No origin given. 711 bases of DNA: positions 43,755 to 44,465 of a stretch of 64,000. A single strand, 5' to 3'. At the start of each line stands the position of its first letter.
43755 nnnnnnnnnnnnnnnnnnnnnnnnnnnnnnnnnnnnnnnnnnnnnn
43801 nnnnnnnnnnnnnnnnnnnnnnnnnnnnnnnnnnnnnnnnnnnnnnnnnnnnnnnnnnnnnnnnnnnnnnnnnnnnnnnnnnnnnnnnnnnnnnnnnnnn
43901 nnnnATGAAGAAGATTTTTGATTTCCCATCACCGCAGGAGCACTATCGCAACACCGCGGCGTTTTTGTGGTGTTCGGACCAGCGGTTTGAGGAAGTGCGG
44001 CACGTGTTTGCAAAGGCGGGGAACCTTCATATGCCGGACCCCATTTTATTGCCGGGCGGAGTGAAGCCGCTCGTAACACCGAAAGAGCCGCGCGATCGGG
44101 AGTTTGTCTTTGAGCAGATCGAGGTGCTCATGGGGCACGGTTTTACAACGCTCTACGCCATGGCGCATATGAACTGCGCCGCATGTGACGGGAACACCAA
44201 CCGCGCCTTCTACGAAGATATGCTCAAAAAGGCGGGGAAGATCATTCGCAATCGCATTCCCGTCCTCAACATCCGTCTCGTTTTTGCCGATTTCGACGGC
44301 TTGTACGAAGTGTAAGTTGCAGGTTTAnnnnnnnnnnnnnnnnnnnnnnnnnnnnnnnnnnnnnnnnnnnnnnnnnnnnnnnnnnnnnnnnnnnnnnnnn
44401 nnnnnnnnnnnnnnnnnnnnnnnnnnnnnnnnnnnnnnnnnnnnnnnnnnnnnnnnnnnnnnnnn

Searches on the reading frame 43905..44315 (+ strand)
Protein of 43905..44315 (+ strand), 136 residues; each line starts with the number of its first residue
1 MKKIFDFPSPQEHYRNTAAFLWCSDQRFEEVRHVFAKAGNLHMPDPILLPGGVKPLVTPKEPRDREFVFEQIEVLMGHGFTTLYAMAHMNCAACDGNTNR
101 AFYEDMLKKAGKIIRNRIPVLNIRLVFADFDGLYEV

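Call 47: search_protein_families(library=pfam, proteins=[window:43905-44315:+], max_evalue=0.01)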
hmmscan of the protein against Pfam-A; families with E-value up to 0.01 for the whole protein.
window:43905-44315:+ (136 aa): 1 family
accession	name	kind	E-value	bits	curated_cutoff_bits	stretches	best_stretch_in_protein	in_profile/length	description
PF20393.3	Pro_CA_2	-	1.7e-05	25.4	30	1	18-129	6-116/125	Putative carbonic anhydrase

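Call 81: find_homologous_proteins(query=window:43905-44315:+, max_evalue=1e-10)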
Query window:43905-44315:+ (136 aa): 8 proteins with E <= 1e-10 among 11 candidates.
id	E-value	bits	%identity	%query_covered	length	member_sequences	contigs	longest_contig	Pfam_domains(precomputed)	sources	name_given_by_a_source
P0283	2.9e-77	275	86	100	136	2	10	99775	PF20393.4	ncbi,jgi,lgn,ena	ncbi:MAG: hypothetical protein ABSE18_03990 [Minisyncoccia bacterium]|jgi:hypothetical protein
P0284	1.3e-73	263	84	100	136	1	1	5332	PF20393.4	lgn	-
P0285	1.3e-71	257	82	100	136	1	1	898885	PF20393.4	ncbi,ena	-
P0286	1.2e-69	250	79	100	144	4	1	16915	PF20393.4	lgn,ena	-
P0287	2.6e-60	220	74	100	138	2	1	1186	PF20393.4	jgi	-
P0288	2.3e-48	181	58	100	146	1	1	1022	-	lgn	-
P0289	1.1e-47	179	60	100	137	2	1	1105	PF20393.4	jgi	-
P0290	1.9e-46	175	59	99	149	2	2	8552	PF20393.4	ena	-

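Call 82: find_encoding_contigs(protein=P0283, flank=7000, max_places=2)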
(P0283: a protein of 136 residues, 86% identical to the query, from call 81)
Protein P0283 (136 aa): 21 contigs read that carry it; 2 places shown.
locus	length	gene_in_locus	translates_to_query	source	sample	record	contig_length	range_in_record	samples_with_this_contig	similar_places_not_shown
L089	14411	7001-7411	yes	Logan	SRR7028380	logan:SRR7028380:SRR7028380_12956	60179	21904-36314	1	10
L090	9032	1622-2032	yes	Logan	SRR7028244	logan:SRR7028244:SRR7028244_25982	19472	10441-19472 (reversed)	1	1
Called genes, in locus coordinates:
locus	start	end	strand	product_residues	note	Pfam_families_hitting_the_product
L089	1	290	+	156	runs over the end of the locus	PF00293:NUDIX, PF14815:NUDIX_4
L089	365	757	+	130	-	-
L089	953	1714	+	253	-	PF00119:ATP-synt_A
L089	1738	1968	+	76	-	PF00137:ATP-synt_C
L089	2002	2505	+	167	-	PF00430:ATP-synt_B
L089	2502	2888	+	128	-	PF00213:OSCP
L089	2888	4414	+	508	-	PF02874:ATP-synt_ab_N, PF00006:ATP-synt_ab, PF00306:ATP-synt_ab_C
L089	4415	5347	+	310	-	PF00231:ATP-synt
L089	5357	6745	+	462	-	PF02874:ATP-synt_ab_N, PF00006:ATP-synt_ab, PF22919:ATP-synt_VA_C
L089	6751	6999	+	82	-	PF02823:ATP-synt_DE_N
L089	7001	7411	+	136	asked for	PF20393:Pro_CA_2 (weak)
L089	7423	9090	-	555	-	-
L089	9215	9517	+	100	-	-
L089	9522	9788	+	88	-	PF01035:DNA_binding_1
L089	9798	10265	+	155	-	PF10648:Gmad2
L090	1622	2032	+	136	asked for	PF20393:Pro_CA_2 (weak)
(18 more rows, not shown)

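Call 83: find_encoding_contigs(protein=P0285, flank=7000, max_places=2)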
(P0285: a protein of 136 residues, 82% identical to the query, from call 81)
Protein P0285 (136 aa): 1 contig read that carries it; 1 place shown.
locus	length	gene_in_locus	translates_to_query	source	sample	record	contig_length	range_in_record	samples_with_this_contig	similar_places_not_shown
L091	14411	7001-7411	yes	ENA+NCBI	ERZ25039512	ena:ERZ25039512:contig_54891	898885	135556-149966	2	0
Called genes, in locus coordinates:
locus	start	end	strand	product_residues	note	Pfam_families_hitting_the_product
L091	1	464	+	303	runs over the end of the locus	PF18075:FtsX_ECD, PF02687:FtsX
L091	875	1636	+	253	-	PF00119:ATP-synt_A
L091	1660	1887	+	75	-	PF00137:ATP-synt_C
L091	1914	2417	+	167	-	PF00430:ATP-synt_B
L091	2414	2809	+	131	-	PF00213:OSCP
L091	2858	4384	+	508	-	PF02874:ATP-synt_ab_N, PF00006:ATP-synt_ab, PF00306:ATP-synt_ab_C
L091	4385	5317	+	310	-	PF00231:ATP-synt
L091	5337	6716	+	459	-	PF02874:ATP-synt_ab_N, PF00006:ATP-synt_ab, PF22919:ATP-synt_VA_C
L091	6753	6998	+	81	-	PF02823:ATP-synt_DE_N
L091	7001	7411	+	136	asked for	PF20393:Pro_CA_2 (weak)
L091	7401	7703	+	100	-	-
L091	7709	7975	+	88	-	PF01035:DNA_binding_1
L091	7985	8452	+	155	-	PF10648:Gmad2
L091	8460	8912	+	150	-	PF13581:HATPase_c_2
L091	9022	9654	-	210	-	PF02245:Pur_DNA_glyco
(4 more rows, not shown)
